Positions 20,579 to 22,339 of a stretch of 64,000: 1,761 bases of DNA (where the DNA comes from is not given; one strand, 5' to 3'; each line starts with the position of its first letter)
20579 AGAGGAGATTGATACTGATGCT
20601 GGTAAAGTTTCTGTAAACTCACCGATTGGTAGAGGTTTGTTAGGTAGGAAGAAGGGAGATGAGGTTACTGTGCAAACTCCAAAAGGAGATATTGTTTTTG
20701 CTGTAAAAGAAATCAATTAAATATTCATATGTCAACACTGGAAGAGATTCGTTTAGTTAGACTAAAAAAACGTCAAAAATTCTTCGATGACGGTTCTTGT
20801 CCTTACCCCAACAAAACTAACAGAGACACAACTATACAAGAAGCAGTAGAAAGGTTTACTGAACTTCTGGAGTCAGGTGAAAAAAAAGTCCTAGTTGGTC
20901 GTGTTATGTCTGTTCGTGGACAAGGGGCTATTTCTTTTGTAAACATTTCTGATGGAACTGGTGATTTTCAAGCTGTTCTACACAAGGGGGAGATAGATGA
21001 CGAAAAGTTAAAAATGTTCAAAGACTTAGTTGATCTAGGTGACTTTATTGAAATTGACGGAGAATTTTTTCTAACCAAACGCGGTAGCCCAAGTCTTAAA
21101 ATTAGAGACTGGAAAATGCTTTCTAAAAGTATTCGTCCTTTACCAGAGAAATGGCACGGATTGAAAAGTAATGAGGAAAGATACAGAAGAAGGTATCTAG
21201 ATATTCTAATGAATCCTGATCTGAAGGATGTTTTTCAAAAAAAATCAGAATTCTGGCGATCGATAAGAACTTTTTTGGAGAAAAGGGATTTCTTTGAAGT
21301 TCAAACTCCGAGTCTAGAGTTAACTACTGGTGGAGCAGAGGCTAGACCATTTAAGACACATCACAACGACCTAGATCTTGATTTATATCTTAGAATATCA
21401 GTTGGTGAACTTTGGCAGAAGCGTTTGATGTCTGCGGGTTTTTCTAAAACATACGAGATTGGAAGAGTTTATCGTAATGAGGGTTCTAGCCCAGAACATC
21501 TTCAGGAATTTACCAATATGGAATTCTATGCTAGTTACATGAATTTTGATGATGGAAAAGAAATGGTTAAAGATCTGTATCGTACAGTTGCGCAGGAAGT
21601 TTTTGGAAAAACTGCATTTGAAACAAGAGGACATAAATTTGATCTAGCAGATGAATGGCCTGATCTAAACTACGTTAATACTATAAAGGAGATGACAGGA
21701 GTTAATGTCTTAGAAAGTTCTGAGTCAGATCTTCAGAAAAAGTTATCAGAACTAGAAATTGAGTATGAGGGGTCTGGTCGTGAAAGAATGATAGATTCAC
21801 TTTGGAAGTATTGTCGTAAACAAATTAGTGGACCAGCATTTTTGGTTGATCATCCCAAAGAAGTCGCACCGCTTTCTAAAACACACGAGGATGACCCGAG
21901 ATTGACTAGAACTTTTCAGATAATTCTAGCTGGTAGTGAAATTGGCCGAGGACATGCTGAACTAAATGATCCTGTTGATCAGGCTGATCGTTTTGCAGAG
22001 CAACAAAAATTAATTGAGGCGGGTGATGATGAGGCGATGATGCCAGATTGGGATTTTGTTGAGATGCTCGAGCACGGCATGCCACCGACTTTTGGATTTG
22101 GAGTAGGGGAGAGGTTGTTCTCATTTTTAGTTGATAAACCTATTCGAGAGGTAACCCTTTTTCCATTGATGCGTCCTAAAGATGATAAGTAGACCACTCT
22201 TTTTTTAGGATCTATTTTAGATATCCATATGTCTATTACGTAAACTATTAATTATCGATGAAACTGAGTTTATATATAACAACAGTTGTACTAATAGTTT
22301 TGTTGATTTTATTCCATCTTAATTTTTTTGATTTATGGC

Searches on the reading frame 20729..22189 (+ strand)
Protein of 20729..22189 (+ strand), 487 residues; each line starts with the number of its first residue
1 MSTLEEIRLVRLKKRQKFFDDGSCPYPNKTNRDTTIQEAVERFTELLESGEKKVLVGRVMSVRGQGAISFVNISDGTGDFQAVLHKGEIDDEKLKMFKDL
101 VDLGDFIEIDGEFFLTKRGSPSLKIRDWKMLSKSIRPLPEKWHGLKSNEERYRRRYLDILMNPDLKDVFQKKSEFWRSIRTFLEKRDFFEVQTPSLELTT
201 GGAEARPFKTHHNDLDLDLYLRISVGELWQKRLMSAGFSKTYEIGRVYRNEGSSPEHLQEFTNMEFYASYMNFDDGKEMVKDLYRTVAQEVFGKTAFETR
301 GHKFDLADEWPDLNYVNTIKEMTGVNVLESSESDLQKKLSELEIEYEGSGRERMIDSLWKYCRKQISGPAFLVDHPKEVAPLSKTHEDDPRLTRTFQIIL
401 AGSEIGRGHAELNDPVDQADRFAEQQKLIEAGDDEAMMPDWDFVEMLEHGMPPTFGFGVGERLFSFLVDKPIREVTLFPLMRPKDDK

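Call 44: search_protein_families(library=pfam, proteins=[window:20729-22189:+], max_evalue=0.00001)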
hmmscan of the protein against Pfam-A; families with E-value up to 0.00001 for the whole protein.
window:20729-22189:+ (487 aa): 2 families
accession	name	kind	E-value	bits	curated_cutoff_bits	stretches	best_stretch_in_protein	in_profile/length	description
PF00152.25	tRNA-synt_2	-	1.6e-67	228.2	25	1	148-481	2-307/308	tRNA synthetases class II (D, K and N)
PF01336.31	tRNA_anti-codon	-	1.2e-12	48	27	1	55-130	3-74/75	OB-fold nucleic acid binding domain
